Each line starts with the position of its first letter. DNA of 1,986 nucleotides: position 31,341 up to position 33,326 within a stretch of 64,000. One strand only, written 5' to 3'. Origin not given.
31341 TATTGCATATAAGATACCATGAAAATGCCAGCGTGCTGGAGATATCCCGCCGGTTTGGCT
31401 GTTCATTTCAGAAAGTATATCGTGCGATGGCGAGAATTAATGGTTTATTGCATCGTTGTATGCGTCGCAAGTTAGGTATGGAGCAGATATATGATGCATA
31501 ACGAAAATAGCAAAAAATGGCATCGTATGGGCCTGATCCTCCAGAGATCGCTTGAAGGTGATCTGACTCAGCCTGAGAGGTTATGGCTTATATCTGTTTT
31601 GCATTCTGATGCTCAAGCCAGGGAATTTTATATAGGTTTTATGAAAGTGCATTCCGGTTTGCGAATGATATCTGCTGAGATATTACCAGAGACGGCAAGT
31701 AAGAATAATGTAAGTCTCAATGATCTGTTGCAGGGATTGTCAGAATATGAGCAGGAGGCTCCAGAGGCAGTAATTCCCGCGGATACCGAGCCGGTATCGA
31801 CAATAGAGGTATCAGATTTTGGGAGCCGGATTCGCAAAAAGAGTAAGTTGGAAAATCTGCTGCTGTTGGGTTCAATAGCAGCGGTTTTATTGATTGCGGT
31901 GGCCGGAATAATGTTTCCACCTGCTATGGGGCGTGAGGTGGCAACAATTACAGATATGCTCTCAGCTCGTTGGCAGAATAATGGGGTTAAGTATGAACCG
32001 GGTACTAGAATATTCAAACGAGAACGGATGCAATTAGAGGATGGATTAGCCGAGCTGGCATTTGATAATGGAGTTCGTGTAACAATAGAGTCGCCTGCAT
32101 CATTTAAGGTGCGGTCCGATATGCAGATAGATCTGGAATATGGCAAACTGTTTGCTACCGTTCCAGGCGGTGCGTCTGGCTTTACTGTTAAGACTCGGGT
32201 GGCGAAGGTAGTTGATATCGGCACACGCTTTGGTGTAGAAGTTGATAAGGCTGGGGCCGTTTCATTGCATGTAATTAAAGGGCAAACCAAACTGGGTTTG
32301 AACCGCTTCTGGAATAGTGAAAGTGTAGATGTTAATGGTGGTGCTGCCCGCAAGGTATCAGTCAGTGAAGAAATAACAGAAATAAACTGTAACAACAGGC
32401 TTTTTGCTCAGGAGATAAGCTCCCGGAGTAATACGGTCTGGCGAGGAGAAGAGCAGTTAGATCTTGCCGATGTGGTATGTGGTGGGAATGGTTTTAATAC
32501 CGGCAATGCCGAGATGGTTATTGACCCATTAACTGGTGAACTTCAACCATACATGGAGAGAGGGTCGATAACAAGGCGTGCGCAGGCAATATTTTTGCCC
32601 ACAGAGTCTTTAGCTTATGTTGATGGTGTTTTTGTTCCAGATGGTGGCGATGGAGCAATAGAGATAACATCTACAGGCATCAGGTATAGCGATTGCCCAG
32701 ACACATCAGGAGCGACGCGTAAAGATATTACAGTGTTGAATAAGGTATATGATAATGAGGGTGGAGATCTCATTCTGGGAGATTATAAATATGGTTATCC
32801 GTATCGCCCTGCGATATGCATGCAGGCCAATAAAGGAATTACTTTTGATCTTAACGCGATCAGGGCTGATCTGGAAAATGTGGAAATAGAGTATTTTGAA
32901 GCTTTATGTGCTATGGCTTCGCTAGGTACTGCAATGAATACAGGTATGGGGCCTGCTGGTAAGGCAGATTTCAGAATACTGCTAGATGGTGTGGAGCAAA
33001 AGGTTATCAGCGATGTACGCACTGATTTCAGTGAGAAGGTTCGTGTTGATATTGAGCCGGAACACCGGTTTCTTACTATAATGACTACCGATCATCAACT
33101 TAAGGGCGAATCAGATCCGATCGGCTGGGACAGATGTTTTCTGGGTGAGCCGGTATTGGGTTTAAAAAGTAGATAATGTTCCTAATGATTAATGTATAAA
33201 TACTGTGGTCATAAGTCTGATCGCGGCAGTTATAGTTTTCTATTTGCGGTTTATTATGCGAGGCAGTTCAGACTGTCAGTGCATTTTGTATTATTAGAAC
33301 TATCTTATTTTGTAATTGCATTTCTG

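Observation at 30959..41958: ECF sigma / FecR locus 1: a PUL-like unit without a TonB-dependent transducer or SusC/D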

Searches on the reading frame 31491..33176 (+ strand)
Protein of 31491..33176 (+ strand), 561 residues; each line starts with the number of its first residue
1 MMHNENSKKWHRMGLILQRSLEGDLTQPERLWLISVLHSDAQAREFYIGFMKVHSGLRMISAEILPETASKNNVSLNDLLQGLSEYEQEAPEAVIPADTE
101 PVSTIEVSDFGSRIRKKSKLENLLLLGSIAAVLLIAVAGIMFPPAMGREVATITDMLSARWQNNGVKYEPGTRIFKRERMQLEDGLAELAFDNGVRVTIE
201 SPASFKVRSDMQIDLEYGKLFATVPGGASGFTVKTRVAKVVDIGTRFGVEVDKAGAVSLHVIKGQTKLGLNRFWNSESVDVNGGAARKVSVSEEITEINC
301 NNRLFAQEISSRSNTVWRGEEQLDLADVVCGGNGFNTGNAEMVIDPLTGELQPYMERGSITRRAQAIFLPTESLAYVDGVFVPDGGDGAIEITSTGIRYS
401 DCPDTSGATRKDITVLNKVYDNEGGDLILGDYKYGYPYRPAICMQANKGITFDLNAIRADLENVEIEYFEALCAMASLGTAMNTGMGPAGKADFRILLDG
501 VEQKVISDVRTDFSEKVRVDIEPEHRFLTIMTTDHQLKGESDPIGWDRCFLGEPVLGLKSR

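Call 4: search_protein_families(library=pfam, proteins=[window:31491-33176:+], max_evalue=0.01)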
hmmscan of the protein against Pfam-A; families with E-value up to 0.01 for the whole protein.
window:31491-33176:+ (561 aa): 1 family
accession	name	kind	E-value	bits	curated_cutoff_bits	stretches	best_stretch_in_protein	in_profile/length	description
PF04773.18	FecR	-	1.3e-07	32.4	24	1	185-265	9-95/97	FecR protein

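Call 9: find_homologous_proteins(query=window:31491-33176:+)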
Query window:31491-33176:+ (561 aa): 120 proteins with E <= 0.001 among 8000 candidates.
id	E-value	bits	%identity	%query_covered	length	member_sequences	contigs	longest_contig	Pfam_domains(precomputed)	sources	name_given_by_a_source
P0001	0.0e+0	1264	100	100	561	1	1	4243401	PF04773.19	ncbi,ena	-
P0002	0.0e+0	1025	82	100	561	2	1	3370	PF04773.19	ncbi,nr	ncbi:MAG: FecR domain-containing protein [Sedimentisphaerales bacterium]|nr:FecR domain-containing p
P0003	2.3e-176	606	51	100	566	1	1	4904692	-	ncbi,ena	-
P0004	1.4e-146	507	45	100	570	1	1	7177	PF04773.19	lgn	-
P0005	1.7e-143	497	44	100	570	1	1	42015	-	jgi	jgi:hypothetical protein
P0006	1.5e-140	488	44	96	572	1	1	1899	-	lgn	-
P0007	8.0e-118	413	42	97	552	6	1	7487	PF04773.19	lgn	-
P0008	4.7e-117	410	40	100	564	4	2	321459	PF04773.19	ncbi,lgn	-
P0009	1.6e-116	408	41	98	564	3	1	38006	PF04773.19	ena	-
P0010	1.0e-115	406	42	97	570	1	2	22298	PF04773.19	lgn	-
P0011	9.8e-115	402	41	97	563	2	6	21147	PF04773.19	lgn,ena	-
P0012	1.8e-113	398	40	99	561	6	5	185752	PF04773.19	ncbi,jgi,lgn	jgi:hypothetical protein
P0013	3.0e-109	384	40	96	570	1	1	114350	-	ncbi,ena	-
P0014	4.8e-86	308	34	99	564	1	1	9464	PF04773.19,PF08305.18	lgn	-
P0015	4.1e-83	298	34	99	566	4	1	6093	PF04773.19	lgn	-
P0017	2.6e-81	292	35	96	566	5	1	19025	PF04773.19,PF08305.18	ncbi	-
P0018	7.9e-81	290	33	100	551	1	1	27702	PF04773.19,PF08305.18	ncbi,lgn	-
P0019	1.1e-80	290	34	100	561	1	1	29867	PF04773.19,PF08305.18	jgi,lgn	-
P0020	3.2e-79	285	34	99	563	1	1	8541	PF04773.19,PF08305.18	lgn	-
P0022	1.7e-78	283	34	95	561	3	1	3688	PF04773.19,PF08305.18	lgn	-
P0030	4.0e-75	272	35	97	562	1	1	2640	PF04773.19,PF08305.18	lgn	-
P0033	9.5e-74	267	37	81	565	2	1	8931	PF08305.18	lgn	-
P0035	4.7e-73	265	33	97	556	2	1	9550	PF04773.19,PF08305.18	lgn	-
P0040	1.6e-69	253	31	100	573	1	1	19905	PF04773.19,PF08305.18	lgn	-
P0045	4.0e-66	242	32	89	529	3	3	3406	PF08305.18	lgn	-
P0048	9.9e-66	241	32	92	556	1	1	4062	PF04773.19,PF08305.18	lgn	-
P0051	5.4e-65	238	31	94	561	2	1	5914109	PF04773.19,PF08305.18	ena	-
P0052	5.9e-65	238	34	81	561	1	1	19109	PF04773.19,PF08305.18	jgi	jgi:hypothetical protein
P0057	2.4e-64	236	32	98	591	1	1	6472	PF04773.19,PF08305.18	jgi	jgi:hypothetical protein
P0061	1.6e-63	233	31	100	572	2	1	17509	PF08305.18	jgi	jgi:hypothetical protein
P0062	1.7e-63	233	35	77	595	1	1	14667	PF04773.19,PF08305.18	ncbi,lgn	-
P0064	1.8e-62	230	33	81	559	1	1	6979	PF04773.19,PF08305.18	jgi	jgi:ferric-dicitrate binding protein FerR (iron transport regulator)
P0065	3.7e-61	225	34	76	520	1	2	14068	PF04773.19,PF08305.18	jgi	-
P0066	7.6e-61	224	30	99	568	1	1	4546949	PF08305.18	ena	-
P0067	1.5e-60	224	30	95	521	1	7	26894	PF04773.19,PF08305.18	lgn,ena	-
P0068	1.6e-60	223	31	95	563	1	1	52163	PF04773.19,PF08305.18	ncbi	-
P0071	1.6e-59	220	32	98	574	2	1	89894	PF04773.19,PF08305.18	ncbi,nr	ncbi:MAG: NPCBM/NEW2 domain-containing protein [Planctomycetaceae bacterium]|nr:NPCBM/NEW2 domain-co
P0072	1.8e-59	220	32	99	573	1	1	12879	PF04773.19,PF08305.18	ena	-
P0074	1.0e-58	217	35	77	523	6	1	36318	PF04773.19,PF08305.18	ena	-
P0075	1.1e-58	217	31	91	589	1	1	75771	PF04773.19,PF08305.18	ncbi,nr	ncbi:MAG: FecR domain-containing protein [Phycisphaerae bacterium]|nr:FecR domain-containing protein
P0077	8.5e-58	214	29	99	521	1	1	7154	PF04773.19,PF08305.18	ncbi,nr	ncbi:MAG: hypothetical protein GY809_13105 [Planctomycetes bacterium]|nr:hypothetical protein [Planc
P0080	1.4e-56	210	32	93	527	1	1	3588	PF08305.18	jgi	jgi:hypothetical protein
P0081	2.1e-56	210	30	99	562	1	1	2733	PF04773.19,PF08305.18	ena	-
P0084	6.2e-56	208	33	80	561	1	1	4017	PF04773.19,PF08305.18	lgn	-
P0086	5.4e-55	205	29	99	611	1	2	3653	PF04773.19,PF08305.18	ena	-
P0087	1.4e-54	204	33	73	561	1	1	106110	PF04773.19,PF08305.18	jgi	-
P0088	4.9e-54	202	30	95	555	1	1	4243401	PF08305.18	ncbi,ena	-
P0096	5.4e-50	189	29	99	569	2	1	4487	PF08305.18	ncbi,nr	ncbi:MAG: NPCBM/NEW2 domain-containing protein [Sedimentisphaerales bacterium]|nr:NPCBM/NEW2 domain-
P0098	8.5e-48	181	32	72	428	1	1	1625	PF04773.19,PF08305.18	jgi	-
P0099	3.6e-47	179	32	79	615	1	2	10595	PF08305.18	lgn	-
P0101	8.0e-46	175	32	80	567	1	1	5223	PF04773.19,PF08305.18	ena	-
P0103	6.0e-45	172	29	97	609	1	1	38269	PF08305.18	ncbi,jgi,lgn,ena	-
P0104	1.3e-44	171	34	72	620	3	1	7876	PF04773.19,PF08305.18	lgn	-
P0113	1.0e-32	132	27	97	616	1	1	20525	PF04773.19,PF08305.18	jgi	-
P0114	3.4e-30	123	31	73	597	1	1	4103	PF08305.18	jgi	jgi:hypothetical protein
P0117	1.0e-22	99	26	96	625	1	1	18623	PF08305.18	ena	-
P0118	1.1e-18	85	30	59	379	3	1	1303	PF04773.19,PF08305.18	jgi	jgi:hypothetical protein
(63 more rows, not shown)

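Call 12: find_encoding_contigs(protein=P0001, flank=10000, max_places=3)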
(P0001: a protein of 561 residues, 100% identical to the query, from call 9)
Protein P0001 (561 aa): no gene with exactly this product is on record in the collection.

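Call 16: find_related_loci(query=A1, collection=genome_contigs, flank=10000)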
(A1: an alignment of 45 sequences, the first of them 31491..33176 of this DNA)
Query A1 (561 aa) in genome_contigs; peptide patterns used: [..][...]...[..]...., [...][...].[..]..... (x = any residue, [..] = any of these).
594 stretches matched a pattern (row limit reached: there are more); 563 encode a relative of the query (tblastn E <= 1e-3); the best 80 are kept; 80 distinct loci.
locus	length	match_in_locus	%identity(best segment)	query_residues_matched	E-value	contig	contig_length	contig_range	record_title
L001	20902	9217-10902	40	6-561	2e-123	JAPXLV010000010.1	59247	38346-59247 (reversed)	MAG: Phycisphaerae bacterium isolate binned_ad_5.28 NODE_479_length_59247_cov_2.569469, whole genome shotgun sequence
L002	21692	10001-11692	40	1-561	1e-121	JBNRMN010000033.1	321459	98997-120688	MAG: Anaerohalosphaeraceae bacterium isolate UACH.ghe k127_2817, whole genome shotgun sequence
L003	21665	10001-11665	40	9-561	1e-118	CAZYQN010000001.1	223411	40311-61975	MAG TPA_asm: uncultured Pirellulales bacterium isolate binchicken_co44_187 genome assembly, contig: NODE_49_length_22341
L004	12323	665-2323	41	16-560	1e-113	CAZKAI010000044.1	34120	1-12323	MAG TPA_asm: uncultured Pirellulales bacterium isolate binchicken_co117_24 genome assembly, contig: NODE_2459_length_341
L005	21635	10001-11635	34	19-561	2e-78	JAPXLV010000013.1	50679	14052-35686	MAG: Phycisphaerae bacterium isolate binned_ad_5.28 NODE_631_length_50679_cov_2.625277, whole genome shotgun sequence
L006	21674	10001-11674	34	1-559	2e-77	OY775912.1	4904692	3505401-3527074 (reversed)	MAG: Anaerohalosphaeraceae bacterium isolate 978f9c3d-91dc-4e11-95ec-8fa255ba7f00 genome assembly, chromosome: 1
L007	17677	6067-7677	34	16-556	3e-77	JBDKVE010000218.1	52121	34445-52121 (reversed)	MAG: Anaerohalosphaeraceae bacterium isolate 8_bin.82 c_000001271311, whole genome shotgun sequence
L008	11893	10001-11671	34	4-558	1e-77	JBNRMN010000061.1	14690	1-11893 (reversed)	MAG: Anaerohalosphaeraceae bacterium isolate UACH.ghe k127_501414, whole genome shotgun sequence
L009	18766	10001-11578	35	5-534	2e-75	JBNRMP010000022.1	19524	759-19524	MAG: Anaerohalosphaeraceae bacterium isolate UACH.mcgr k127_206688, whole genome shotgun sequence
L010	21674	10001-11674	31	6-560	7e-74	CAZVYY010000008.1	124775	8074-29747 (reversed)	MAG TPA_asm: uncultured Pirellulales bacterium isolate SRP216815_co1_117 genome assembly, contig: NODE_172_length_124775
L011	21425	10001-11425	33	78-534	1e-71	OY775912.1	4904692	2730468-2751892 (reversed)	MAG: Anaerohalosphaeraceae bacterium isolate 978f9c3d-91dc-4e11-95ec-8fa255ba7f00 genome assembly, chromosome: 1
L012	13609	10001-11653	34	5-559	1e-75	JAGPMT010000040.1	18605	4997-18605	MAG: Phycisphaerae bacterium isolate Gw_SlDig_bin_36 Gw_SlDig_5066_length_18605_cov_7.606559, whole genome shotgun seque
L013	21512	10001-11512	33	49-556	7e-71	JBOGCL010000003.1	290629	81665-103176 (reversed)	Anaerohalosphaeraceae bacterium U12dextr 3, whole genome shotgun sequence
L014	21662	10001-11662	34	8-556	1e-70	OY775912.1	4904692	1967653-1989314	MAG: Anaerohalosphaeraceae bacterium isolate 978f9c3d-91dc-4e11-95ec-8fa255ba7f00 genome assembly, chromosome: 1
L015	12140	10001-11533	33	12-534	1e-70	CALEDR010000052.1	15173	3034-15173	MAG: uncultured Phycisphaerae bacterium isolate N1_Bin_MAXBIN__136_1 genome assembly, contig: c_000003260873, whole geno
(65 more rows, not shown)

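Call 25: predict_structure(alignment_id=A1)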
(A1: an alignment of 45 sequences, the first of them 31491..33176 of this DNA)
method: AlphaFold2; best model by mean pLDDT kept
length: 561 residues; sequences in the alignment: 45
mean_pLDDT: 85.9   pTM: 0.71
mean pLDDT of the five models: 85.9, 85.7, 85.5, 84.0, 84.0
residues with pLDDT >= 90: 347; 70-90: 128; 50-70: 49; < 50: 37
segments of 3 or more residues with pLDDT < 50: 1-3, 65-73, 98-117
pLDDT, mean of each block of 10 residues (from residue 1): 65 94 92 95 94 81 47 58 80 58 42 47 74 81 69 96 85 89 97 96 95 97 92 97 93 97 95 87 97 96 95 93 97 94 95 85 88 96 93 97 91 83 72 89 94 97 95 84 55 95 94 95 98 74 81 96 84
secondary structure, 60 per line:
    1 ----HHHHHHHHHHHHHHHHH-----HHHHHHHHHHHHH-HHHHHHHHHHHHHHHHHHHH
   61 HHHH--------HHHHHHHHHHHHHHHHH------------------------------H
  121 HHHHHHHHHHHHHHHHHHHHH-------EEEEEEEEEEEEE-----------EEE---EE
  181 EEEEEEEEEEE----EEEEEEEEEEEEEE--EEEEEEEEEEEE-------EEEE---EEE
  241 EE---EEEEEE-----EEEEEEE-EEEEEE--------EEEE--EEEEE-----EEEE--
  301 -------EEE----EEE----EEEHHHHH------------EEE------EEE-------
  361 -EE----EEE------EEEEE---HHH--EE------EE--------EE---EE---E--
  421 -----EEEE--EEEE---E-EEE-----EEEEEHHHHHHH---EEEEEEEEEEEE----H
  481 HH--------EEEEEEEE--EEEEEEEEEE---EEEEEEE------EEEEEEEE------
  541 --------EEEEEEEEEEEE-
elements in order: H5-21 H27-39 H41-64 H73-89 H120-141 E149-161 E173-175 E179-191 E196-209 E212-223 E231-234 E238-242 E246-251 E257-263 E265-270 E279-282 E285-289 E295-298 E308-310 E315-317 E322-324 H325-329 E342-344 E351-353 E368-370 E377-381 E426-429 E432-435 E441-443 E449-453 H454-460 E464-475 E491-498 E501-510 E514-520 E527-534 E549-560

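Call 27: fold_search(model_id=the predicted structure, library=pdb)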
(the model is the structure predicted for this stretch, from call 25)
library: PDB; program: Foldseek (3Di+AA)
matches with E <= 10: 1482; with E <= 0.001: 28
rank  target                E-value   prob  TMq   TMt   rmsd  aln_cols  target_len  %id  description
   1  4m0n                  4.6e-07  1.00  0.20  0.49   3.1       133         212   18  Crystal structure of a putative anti-sigma factor (BDI_1681) from Parabacteroides distasonis ATCC 8503 at 1.65 A resolut (released 2013-10-16)
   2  4m0h_B                1.9e-06  1.00  0.20  0.49   3.2       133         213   18  Crystal structure of a putative anti-sigma factor (BDI_1681) from Parabacteroides distasonis ATCC 8503 at 2.50 A resol (released 2013-10-16)
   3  2vmi                  3.8e-06  1.00  0.17  0.62   5.4       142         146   19  The structure of seleno-methionine labelled CBM51 from Clostridium perfringens GH95 (released 2008-02-19)
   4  4m0h_A                3.8e-06  1.00  0.17  0.39   8.4       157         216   16  Crystal structure of a putative anti-sigma factor (BDI_1681) from Parabacteroides distasonis ATCC 8503 at 2.50 A resol (released 2013-10-16)
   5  8pvs_A                4.5e-06  1.00  0.19  0.15   3.9       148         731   18  Targeting extended blood antigens by Akkermansia muciniphila enzymes unveils a missing link for generating universal d (released 2024-02-28)
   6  7jrl                  5.6e-06  1.00  0.19  0.23  17.7       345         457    6  The structure of CBM51-2 in complex with GlcNAc and INT domains from Clostridium perfringens ZmpB (released 2021-02-03)
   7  2vmg                  6.9e-06  1.00  0.17  0.62   4.8       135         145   19  The structure of CBM51 from Clostridium perfringens GH95 in complex with methyl-galactose (released 2008-02-19)
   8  7jrm                  1.2e-05  1.00  0.18  0.22  16.5       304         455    6  The structure of CBM51-2 and INT domains from Clostridium perfringens ZmpB (released 2021-02-03)
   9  2vmh                  1.3e-05  1.00  0.17  0.60   5.3       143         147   20  The structure of CBM51 from Clostridium perfringens GH95 (released 2008-02-19)
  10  2ygl_A                1.6e-05  1.00  0.20  0.30   4.7       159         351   11  The X-ray crystal structure of tandem CBM51 modules of Sp3GH98, the family 98 glycoside hydrolase from Streptococcus p (released 2011-06-22)
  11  2vng_B                1.8e-05  1.00  0.21  0.59   4.6       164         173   10  Family 51 carbohydrate binding module from a family 98 glycoside hydrolase produced by Clostridium perfringens in comp (released 2008-02-19)
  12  2vnr                  2.3e-05  1.00  0.21  0.60   6.8       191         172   11  Family 51 carbohydrate binding module from a family 98 glycoside hydrolase produced by Clostridium perfringens. (released 2008-02-19)
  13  2vng_A                2.5e-05  1.00  0.21  0.59   4.5       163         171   10  Family 51 carbohydrate binding module from a family 98 glycoside hydrolase produced by Clostridium perfringens in comp (released 2008-02-19)
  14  2ygm_B                5.1e-05  0.99  0.19  0.29  15.4       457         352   10  THE X-RAY CRYSTAL STRUCTURE OF TANDEM CBM51 MODULES OF SP3GH98, THE FAMILY 98 GLYCOSIDE HYDROLASE FROM STREPTOCOCCUS P (released 2011-06-22)
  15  6ovk_R                5.4e-05  1.00  0.20  0.50   3.0       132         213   13  Crystal Structure of the Pseudomonas capeferrum Anti-sigma Regulator PupR C-terminal Cell-surface Signaling Domain in  (released 2020-03-04)
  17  2ygl_B                7.8e-05  1.00  0.20  0.31   4.7       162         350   11  The X-ray crystal structure of tandem CBM51 modules of Sp3GH98, the family 98 glycoside hydrolase from Streptococcus p (released 2011-06-22)
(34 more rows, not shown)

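Call 38: search_protein_families(library=ncbifam, proteins=[window:31491-33176:+], max_evalue=0.01)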
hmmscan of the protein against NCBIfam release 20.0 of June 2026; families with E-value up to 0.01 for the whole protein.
window:31491-33176:+ (561 aa): 0 families

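Call 53: search_solved_structures(query=A1, max_evalue=1, show_alignments=3)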
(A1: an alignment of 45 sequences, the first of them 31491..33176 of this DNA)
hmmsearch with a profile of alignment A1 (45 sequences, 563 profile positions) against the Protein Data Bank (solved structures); distinct sequences matched with E-value up to 1: 2.
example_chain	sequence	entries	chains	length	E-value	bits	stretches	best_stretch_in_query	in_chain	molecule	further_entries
7js4_A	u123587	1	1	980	2.3e-07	32.9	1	444-558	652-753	F5/8 type C domain protein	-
5wuq_C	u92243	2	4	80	0.73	11.4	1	9-61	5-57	Anti-sigma-W factor RsiW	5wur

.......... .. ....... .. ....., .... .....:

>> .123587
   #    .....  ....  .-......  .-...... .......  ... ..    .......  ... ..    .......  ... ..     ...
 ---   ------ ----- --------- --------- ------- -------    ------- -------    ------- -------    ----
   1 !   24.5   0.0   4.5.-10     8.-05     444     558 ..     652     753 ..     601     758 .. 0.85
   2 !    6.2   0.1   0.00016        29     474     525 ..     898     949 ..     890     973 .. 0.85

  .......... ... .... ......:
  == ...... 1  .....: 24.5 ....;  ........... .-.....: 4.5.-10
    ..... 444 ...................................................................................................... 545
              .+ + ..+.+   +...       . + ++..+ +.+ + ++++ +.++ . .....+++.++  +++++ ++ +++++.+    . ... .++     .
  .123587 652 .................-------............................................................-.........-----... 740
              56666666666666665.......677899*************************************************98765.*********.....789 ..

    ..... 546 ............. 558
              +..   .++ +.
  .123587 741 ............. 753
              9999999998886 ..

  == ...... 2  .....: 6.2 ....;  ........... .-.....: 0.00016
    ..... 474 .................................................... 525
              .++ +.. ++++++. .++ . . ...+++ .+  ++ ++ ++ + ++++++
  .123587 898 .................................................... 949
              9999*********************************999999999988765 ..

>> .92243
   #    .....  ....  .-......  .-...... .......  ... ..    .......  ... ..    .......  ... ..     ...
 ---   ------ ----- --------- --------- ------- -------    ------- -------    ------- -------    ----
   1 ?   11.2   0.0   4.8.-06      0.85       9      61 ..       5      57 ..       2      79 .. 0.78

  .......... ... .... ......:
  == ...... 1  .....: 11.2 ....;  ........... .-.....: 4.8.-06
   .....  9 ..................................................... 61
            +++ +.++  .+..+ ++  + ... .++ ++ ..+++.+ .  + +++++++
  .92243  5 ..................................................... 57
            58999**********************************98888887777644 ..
